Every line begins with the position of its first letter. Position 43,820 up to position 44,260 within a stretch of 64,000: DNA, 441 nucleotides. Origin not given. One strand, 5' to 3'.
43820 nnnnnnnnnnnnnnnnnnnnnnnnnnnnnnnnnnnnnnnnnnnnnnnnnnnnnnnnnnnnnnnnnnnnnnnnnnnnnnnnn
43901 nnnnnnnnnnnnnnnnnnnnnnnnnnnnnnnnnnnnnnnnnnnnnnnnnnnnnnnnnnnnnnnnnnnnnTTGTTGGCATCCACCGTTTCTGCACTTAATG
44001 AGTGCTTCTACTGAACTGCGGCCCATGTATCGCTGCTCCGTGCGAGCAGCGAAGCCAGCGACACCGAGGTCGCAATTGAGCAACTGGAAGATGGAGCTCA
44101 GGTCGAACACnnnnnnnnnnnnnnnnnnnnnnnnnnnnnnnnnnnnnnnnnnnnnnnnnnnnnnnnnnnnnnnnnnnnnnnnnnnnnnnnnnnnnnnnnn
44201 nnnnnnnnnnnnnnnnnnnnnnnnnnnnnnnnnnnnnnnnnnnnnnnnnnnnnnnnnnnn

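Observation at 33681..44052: The two UGA-hairpin units share the same geometry, suggesting a lineage-specific SECIS pattern and Sec usage in an apparently actinobacterial genome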

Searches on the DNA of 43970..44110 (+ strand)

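Call 70: search_rna_families(source=window, start=43970, end=44110, threshold=evalue, max_evalue=10)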
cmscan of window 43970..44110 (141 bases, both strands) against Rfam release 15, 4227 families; matches with E-value up to 10: 3.
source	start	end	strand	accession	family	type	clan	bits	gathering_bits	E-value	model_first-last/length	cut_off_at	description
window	44008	44083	-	RF03872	MIR6426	Gene; miRNA;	-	15.3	96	1.2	1-84/84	no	MIR6426 microRNA precursor family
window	44044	44074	+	RF00173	Hairpin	Gene; ribozyme;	-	11.6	65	5.8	1-52/52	no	Hairpin ribozyme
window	44012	44103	-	RF01075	TLS-PK1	Cis-reg;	-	10.3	80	9.6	1-97/97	no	Pseudoknot of tRNA-like structure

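Call 71: build_rna_model(alignment_id=A2, structure=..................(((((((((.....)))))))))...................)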
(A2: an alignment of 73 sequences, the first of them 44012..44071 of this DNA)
Model R1 built from alignment A2 (73 sequences, 60 columns); structure: as given.
model positions 60; base pairs 9; branch points 0; effective number of sequences 15.35; information 0.931 bits per position. Calibrated on 0.2 Mb of random sequence (short: E-values are rough).
structure used (alignment columns):
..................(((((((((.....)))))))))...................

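Call 72: search_with_rna_model(model_id=R1, source=window, filters=off, max_evalue=10, show_alignments=3)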
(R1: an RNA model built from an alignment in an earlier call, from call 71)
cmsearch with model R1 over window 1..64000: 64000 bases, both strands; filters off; matches with E-value up to 10: 32.
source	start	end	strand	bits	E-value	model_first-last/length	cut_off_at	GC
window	44012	44071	+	73.7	1.5e-16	1-60/60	no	0.65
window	21452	21488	-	11.3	0.37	1-60/60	no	0.54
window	44030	44052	-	9.4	1.1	19-41/60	no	0.7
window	17770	17809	+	8.3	2.1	1-60/60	no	0.52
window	44861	44888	-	8.2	2.2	1-60/60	no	0.68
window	40095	40129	-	7.7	2.9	1-60/60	no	0.54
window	48407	48468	-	7.5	3.3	1-60/60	no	0.53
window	11344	11380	+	7.4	3.4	1-60/60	no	0.51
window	12047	12080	-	7.4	3.4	1-60/60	no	0.53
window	55575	55611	-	7.3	3.6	1-60/60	no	0.59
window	19527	19585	+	7.2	3.8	1-60/60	no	0.64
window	10006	10034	-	6.6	5.4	1-60/60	no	0.59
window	914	944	-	6.6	5.6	1-60/60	no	0.61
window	58975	59021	+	6.5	5.7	3-60/60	no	0.66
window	43192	43203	-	6.5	5.7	1-60/60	no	0.5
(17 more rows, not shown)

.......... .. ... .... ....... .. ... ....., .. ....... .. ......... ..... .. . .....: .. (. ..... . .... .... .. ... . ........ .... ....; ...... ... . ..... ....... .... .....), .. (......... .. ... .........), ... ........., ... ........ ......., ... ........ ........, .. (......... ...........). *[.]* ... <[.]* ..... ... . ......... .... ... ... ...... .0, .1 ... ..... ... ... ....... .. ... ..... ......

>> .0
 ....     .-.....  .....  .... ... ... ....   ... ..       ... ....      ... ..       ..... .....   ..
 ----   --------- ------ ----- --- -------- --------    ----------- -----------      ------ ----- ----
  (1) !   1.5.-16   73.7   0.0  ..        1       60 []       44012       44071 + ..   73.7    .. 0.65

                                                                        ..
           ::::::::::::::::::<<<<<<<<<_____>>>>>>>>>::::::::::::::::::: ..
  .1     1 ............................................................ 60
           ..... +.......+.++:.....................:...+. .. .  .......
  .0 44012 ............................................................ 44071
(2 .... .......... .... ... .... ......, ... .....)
